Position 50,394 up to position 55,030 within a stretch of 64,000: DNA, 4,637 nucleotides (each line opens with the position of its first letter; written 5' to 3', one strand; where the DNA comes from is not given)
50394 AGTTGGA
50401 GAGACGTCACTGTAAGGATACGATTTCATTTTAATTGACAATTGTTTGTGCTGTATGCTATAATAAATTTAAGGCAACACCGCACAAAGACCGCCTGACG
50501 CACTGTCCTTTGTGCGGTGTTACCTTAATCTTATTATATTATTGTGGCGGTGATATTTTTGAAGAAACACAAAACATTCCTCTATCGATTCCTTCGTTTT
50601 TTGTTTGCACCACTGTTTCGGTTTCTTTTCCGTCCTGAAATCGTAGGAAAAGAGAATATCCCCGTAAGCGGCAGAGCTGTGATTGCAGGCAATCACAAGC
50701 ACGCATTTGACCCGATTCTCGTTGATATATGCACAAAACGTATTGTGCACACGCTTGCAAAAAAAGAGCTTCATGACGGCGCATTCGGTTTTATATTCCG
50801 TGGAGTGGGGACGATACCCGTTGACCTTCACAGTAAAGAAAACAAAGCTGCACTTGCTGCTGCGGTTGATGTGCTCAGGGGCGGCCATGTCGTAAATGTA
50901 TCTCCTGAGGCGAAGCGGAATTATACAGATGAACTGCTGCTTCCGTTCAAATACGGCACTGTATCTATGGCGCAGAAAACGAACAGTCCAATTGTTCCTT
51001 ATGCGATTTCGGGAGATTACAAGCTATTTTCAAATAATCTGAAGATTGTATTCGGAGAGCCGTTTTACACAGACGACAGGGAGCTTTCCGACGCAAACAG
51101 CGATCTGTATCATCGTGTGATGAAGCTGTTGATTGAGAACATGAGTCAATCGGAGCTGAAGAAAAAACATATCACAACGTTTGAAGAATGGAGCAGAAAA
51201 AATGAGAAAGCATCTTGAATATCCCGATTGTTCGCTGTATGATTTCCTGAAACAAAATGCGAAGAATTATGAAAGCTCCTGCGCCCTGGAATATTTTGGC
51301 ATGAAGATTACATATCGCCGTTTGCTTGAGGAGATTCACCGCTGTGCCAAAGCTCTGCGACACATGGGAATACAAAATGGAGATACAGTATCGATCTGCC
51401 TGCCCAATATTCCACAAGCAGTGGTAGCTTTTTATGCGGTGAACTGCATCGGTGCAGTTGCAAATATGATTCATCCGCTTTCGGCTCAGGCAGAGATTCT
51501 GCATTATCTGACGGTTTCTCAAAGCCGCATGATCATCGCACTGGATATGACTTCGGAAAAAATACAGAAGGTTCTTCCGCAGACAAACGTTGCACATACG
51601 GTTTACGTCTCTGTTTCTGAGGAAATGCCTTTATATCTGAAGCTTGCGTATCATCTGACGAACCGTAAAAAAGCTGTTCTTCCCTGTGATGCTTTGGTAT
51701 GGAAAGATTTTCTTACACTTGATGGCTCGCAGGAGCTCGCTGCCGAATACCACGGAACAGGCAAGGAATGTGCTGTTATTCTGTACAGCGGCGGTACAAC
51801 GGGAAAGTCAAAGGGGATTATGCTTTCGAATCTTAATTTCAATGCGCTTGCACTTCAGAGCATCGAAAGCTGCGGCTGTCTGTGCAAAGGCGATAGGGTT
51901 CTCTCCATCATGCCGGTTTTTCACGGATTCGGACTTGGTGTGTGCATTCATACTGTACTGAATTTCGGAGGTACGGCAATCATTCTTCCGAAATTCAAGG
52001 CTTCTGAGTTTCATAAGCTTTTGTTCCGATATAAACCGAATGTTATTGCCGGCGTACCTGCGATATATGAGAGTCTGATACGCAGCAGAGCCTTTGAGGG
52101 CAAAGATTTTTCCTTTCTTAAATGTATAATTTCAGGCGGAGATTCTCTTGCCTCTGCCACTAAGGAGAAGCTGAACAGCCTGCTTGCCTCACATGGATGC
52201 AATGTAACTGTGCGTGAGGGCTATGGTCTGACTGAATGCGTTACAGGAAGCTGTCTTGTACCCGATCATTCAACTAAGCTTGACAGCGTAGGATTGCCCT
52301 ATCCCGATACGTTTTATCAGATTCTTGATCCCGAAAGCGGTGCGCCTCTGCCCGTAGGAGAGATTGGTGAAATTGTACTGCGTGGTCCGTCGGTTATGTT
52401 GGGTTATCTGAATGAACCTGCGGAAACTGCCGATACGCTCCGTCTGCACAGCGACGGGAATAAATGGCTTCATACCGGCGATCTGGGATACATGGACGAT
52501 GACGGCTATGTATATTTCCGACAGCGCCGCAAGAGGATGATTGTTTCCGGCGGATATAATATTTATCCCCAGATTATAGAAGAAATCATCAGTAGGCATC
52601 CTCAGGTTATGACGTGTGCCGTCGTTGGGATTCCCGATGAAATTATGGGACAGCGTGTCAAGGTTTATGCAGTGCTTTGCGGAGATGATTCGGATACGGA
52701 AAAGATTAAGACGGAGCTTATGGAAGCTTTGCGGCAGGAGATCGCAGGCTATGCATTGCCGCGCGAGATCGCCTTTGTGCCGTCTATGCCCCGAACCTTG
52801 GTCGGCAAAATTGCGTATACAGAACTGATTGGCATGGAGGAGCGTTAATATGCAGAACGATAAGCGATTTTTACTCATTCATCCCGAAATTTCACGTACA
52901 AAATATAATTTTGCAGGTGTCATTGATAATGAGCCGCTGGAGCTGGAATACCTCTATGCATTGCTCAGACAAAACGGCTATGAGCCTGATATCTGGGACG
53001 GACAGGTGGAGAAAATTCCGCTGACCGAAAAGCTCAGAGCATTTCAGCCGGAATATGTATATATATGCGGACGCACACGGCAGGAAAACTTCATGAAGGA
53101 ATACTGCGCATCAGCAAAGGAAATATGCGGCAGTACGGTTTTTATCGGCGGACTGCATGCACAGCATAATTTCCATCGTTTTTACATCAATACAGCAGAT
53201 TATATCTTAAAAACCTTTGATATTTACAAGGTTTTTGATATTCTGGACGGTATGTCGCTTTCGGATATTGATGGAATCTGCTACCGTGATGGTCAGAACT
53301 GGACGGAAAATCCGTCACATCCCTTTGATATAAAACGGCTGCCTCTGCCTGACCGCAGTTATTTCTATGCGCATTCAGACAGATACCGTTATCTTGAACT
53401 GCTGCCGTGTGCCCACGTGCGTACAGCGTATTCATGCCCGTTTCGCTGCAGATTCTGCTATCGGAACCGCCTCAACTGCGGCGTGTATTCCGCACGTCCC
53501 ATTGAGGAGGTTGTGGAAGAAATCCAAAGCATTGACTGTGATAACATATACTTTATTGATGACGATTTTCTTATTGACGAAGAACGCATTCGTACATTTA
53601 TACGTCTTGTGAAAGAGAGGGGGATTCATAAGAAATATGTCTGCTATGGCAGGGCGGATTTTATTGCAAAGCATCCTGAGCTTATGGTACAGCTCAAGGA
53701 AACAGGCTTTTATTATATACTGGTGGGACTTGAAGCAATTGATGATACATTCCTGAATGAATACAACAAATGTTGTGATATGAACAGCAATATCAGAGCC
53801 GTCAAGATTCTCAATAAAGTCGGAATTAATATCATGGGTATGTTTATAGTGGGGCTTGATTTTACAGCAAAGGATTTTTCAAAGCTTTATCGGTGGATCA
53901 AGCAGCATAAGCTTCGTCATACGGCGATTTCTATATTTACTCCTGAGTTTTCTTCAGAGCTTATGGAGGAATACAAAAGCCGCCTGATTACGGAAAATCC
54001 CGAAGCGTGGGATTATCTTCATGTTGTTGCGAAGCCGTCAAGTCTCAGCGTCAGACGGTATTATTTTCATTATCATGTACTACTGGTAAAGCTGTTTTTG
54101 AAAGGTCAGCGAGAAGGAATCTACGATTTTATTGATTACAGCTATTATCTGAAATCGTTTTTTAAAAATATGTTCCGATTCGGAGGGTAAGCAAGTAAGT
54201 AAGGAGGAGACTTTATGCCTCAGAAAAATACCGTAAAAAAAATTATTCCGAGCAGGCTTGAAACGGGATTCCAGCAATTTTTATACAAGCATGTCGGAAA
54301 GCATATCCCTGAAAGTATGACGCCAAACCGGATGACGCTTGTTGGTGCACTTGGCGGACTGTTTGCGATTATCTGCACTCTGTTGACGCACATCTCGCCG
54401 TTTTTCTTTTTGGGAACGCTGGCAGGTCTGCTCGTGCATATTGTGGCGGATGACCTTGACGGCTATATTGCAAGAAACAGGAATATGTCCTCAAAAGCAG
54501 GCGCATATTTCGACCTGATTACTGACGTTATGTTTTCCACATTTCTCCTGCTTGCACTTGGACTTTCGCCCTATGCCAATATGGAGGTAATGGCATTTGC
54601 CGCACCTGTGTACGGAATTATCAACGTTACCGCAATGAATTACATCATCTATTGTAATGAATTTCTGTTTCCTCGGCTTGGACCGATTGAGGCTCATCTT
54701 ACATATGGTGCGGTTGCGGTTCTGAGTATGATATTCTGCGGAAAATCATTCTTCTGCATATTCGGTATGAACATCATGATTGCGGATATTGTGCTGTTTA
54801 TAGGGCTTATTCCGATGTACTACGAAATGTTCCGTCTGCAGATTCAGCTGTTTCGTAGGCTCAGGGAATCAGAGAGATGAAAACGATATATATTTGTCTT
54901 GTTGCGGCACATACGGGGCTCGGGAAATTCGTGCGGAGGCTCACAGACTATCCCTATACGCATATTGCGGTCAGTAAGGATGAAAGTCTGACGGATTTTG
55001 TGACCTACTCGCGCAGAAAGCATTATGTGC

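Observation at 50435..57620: Six-gene, translationally coupled operon that looks like an undescribed lipid head-group (possibly phosphonolipid) pathway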

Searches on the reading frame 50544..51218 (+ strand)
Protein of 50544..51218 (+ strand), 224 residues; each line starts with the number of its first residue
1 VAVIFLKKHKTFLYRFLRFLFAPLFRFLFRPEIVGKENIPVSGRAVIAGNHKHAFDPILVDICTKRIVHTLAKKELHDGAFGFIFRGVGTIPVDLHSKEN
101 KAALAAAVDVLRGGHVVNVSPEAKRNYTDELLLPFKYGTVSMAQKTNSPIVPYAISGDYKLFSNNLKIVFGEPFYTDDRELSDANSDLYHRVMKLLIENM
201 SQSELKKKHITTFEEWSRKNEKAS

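Call 5: search_protein_families(library=pfam, proteins=[window:50544-51218:+], max_evalue=0.01)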
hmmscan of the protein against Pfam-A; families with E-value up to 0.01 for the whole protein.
window:50544-51218:+ (224 aa): 1 family
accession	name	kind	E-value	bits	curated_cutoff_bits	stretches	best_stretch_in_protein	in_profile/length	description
PF01553.26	Acyltransferase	-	3.7e-22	79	23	1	31-156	2-132/132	Acyltransferase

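Call 6: search_protein_families(library=ncbifam, proteins=[window:50544-51218:+], max_evalue=0.01)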
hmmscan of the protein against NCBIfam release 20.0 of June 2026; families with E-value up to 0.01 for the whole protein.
window:50544-51218:+ (224 aa): 5 families
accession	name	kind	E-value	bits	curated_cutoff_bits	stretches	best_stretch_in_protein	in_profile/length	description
TIGR00530.1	AGP_acyltrn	subfamily_domain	5.1e-22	78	102.95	1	32-155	5-129/130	1-acylglycerol-3-phosphate O-acyltransferase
NF006386.0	PRK08633.1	equivalog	1.1e-18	66.5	1221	1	16-157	414-553/1147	acyl-[ACP]--phospholipid O-acyltransferase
NF005291.0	PRK06814.1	equivalog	8.1e-07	27.3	1349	1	12-159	422-567/1140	acyl-[ACP]--phospholipid O-acyltransferase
NF011593.0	PRK15018.1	equivalog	0.00019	21.2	501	1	21-158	45-182/245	1-acylglycerol-3-phosphate O-acyltransferase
NF005959.0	PRK08043.1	equivalog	0.0048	15.2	886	1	20-163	5-146/719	bifunctional acyl-ACP--phospholipid O-acyltransferase/long-chain-fatty-acid--ACP ligase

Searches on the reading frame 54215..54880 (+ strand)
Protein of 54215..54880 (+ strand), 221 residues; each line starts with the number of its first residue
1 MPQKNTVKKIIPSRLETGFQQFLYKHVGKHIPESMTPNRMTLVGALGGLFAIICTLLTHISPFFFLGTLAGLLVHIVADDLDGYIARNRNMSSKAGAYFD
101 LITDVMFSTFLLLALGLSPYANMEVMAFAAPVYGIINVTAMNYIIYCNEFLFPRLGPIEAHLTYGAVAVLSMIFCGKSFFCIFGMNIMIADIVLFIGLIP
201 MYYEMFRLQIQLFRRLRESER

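Call 5: search_protein_families(library=pfam, proteins=[window:54215-54880:+], max_evalue=0.01)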
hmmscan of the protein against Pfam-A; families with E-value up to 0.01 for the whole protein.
window:54215-54880:+ (221 aa): 1 family
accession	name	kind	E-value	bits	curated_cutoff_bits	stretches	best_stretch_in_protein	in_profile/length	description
PF01066.26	CDP-OH_P_transf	-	3.4e-10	41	22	1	36-188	3-143/152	CDP-alcohol phosphatidyltransferase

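Call 6: search_protein_families(library=ncbifam, proteins=[window:54215-54880:+], max_evalue=0.01)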
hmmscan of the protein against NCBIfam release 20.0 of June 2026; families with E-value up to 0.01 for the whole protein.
window:54215-54880:+ (221 aa): 9 families
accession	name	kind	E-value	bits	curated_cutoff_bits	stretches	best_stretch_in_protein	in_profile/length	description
NF040950.1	archin_ph_syn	equivalog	4.1e-11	43.1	180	1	33-135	22-120/191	archaetidylinositol phosphate synthase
NF041135.1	IPPtranDIPPsyn_Thcocales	equivalog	4.8e-09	35.7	580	1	26-127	241-338/419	bifunctional L-myo-inositol-1-phosphate cytidylyltransferase/CDP-L-myo-inositol myo-inositolphosphotransferase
NF045883.1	PIPSynth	equivalog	9.3e-08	32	170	1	34-135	22-121/197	phosphatidylinositol phosphate synthase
TIGR00560.1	pgsA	equivalog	4.7e-06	27.2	109.1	1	36-123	3-91/183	CDP-diacylglycerol--glycerol-3-phosphate 3-phosphatidyltransferase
NF052561.1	PIPSynBT1523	equivalog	1.5e-05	24.8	350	1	30-124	20-117/232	hypothetical protein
TIGR00473.1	pssA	equivalog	0.00032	20.9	107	1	44-106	4-61/153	CDP-diacylglycerol--serine O-phosphatidyltransferase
NF038086.1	anchor_synt_A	exception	0.0007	19.4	200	1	72-106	39-72/222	protein sorting system archaetidylserine synthase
NF008090.0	PRK10832.1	equivalog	0.0025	17.9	304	1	50-110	20-77/182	CDP-diacylglycerol--glycerol-3-phosphate 3-phosphatidyltransferase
NF053678.1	ClpnSynClsA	equivalog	0.0056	16.9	240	1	69-117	34-82/180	cardiolipin synthase ClsA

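Call 44: search_solved_structures(query=window:54215-54877:+, max_evalue=1, show_alignments=2)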
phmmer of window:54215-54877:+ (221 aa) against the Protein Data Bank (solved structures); distinct sequences matched with E-value up to 1: 6.
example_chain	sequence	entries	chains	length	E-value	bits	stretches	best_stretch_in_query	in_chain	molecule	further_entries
4mnd_A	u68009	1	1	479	6.3e-06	29.5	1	28-194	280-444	CTP L-myo-inositol-1-phosphate cytidylyltransferase/CDP-L-myo-inositol myo-inositolphospho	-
8gyw_B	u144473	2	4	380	0.0001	25.6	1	21-115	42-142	Choline/ethanolaminephosphotransferase 1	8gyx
4o6m_A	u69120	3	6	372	0.00051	23.3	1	33-139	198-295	AF2299, a CDP-alcohol phosphotransferase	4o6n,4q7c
8ero_A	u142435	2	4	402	0.00062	23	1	25-112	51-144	Cholinephosphotransferase 1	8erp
9uet_A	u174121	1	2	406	0.003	20.8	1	27-122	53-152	Cholinephosphotransferase 1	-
7drj_A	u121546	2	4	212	0.094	15.9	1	74-199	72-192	CDP-diacylglycerol--glycerol-3-phosphate 3-phosphatidyltransferase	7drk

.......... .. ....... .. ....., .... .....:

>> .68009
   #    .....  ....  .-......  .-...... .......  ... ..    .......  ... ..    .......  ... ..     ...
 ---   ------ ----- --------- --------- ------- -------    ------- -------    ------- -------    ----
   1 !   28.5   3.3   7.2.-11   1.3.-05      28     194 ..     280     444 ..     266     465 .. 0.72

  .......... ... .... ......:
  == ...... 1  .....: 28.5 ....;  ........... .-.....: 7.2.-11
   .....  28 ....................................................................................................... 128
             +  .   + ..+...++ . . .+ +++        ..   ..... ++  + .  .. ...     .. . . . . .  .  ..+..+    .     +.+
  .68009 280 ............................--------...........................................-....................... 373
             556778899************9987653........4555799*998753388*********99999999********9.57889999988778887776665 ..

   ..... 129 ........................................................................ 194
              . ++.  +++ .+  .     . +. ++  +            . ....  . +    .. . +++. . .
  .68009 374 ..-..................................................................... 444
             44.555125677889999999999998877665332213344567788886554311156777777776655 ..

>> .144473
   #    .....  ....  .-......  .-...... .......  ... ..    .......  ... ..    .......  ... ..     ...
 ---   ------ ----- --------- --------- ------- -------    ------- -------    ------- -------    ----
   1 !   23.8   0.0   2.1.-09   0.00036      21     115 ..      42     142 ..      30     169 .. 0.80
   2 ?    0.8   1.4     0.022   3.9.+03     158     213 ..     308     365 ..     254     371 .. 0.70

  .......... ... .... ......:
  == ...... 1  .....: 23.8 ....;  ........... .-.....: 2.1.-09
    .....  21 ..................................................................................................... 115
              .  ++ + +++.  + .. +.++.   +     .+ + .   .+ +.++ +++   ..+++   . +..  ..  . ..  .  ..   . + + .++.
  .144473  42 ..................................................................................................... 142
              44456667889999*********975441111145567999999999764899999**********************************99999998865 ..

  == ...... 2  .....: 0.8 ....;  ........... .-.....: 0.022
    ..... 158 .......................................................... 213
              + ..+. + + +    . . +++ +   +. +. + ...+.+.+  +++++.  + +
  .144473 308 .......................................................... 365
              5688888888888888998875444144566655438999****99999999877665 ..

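Call 53: find_encoding_contigs(protein=window:54215-54880:+, flank=10000, max_places=8)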
Protein window:54215-54880:+ (221 aa): 19 contigs read that carry it; 8 places shown.
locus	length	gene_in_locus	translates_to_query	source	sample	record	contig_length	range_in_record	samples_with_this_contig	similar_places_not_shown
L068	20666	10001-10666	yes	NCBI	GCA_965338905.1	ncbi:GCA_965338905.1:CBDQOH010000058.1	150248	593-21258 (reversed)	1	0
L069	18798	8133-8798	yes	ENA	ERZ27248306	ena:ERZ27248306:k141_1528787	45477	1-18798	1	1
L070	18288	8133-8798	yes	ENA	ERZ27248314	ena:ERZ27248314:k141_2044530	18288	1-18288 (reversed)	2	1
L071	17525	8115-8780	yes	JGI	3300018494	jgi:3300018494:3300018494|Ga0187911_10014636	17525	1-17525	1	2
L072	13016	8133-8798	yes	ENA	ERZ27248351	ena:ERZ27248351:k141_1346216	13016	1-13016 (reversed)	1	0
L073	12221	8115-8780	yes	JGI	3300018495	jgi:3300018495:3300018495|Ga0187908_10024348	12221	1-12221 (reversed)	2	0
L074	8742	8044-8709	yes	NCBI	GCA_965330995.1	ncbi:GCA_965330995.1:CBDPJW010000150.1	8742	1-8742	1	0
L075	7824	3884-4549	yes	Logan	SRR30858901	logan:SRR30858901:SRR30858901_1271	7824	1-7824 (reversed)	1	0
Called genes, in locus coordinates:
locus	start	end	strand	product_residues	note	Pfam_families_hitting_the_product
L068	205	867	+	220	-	PF02390:Methyltransf_4, PF13847:Methyltransf_31, PF08242:Methyltransf_12 (weak), PF13649:Methyltransf_25 (weak)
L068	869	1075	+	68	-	-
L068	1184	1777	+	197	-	-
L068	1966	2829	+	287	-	PF01116:F_bP_aldolase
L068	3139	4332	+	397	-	PF02638:GHL10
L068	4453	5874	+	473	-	PF01235:Na_Ala_symp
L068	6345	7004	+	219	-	PF01553:Acyltransferase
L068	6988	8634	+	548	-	PF00501:AMP-binding, PF13193:AMP-binding_C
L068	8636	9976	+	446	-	PF02310:B12-binding (faint), PF04055:Radical_SAM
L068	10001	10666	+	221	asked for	PF01066:CDP-OH_P_transf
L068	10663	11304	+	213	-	-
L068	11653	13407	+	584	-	PF00483:NTP_transferase (weak), PF12804:NTP_transf_3, PF00465:Fe-ADH, PF13685:Fe-ADH_2, PF25137:ADH_Fe_C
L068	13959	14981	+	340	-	-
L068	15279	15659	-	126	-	PF08769:Spo0A_C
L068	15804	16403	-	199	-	PF16431:DUF5028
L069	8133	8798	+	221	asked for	PF01066:CDP-OH_P_transf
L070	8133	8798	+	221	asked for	PF01066:CDP-OH_P_transf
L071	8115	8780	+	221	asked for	PF01066:CDP-OH_P_transf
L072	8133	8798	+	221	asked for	PF01066:CDP-OH_P_transf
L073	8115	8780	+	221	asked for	PF01066:CDP-OH_P_transf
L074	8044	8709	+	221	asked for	PF01066:CDP-OH_P_transf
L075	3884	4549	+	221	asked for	PF01066:CDP-OH_P_transf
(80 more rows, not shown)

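Call 78: list_cluster_members(proteins=[window:54215-54880:+, window:52850-54190:+])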
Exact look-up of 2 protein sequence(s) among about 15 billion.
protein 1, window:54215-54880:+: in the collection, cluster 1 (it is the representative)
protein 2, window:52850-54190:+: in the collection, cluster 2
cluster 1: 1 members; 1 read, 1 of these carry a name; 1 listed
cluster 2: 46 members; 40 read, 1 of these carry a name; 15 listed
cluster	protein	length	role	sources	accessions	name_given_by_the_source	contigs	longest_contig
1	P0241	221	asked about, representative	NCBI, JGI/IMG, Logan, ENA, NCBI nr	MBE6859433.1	MAG: CDP-alcohol phosphatidyltransferase family protein [Ruminococcus sp.] | CDP-alcohol phosphatidyltransferase family protein [Ruminococcus sp.]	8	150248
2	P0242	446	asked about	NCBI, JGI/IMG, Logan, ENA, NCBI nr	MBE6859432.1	MAG: radical SAM protein [Ruminococcus sp.] | radical SAM protein [Ruminococcus sp.]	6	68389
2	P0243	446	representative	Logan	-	-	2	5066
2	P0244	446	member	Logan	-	-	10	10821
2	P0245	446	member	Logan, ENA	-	-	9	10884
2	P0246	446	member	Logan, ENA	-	-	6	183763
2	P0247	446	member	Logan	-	-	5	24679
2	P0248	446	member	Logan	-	-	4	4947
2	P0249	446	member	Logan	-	-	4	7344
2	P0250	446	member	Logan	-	-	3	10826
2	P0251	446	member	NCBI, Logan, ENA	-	-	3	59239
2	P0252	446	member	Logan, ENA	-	-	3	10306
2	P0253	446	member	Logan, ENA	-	-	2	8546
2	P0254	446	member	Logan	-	-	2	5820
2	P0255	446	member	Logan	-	-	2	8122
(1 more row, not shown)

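Call 79: find_encoding_contigs(protein=P0246, flank=8000, max_places=6)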
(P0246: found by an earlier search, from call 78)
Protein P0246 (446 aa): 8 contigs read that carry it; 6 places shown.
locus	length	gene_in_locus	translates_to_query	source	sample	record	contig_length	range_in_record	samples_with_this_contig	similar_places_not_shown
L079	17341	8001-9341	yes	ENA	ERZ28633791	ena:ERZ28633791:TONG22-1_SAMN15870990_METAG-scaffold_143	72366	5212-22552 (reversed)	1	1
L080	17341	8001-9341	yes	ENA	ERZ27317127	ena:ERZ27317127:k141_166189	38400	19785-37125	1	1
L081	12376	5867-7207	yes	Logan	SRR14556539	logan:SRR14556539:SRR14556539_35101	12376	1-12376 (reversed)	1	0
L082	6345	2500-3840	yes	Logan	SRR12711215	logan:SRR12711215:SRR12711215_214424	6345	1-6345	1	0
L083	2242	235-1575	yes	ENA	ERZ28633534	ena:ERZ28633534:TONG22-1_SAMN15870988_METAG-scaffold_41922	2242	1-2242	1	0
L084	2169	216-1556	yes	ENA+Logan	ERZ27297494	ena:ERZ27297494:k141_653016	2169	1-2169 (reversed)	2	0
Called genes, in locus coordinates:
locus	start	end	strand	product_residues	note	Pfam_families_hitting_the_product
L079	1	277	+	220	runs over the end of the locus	PF02390:Methyltransf_4, PF13847:Methyltransf_31, PF08242:Methyltransf_12 (weak), PF13649:Methyltransf_25 (weak)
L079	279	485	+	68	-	-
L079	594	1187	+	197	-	-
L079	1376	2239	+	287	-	PF01116:F_bP_aldolase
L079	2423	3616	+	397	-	PF02638:GHL10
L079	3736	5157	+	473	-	PF01235:Na_Ala_symp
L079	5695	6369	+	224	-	PF01553:Acyltransferase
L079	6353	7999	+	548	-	PF00501:AMP-binding, PF13193:AMP-binding_C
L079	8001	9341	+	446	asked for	PF02310:B12-binding (faint), PF04055:Radical_SAM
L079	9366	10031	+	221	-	PF01066:CDP-OH_P_transf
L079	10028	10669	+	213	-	-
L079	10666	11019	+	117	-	-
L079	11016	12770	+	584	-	PF00483:NTP_transferase (faint), PF12804:NTP_transf_3, PF00465:Fe-ADH, PF13685:Fe-ADH_2, PF25137:ADH_Fe_C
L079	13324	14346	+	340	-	-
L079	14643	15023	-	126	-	PF08769:Spo0A_C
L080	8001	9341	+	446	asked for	PF02310:B12-binding (faint), PF04055:Radical_SAM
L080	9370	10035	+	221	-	PF01066:CDP-OH_P_transf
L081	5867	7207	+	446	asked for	PF02310:B12-binding (faint), PF04055:Radical_SAM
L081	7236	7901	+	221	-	PF01066:CDP-OH_P_transf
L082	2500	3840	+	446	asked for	PF02310:B12-binding (faint), PF04055:Radical_SAM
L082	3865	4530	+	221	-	PF01066:CDP-OH_P_transf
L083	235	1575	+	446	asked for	PF02310:B12-binding (faint), PF04055:Radical_SAM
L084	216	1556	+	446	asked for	PF02310:B12-binding (faint), PF04055:Radical_SAM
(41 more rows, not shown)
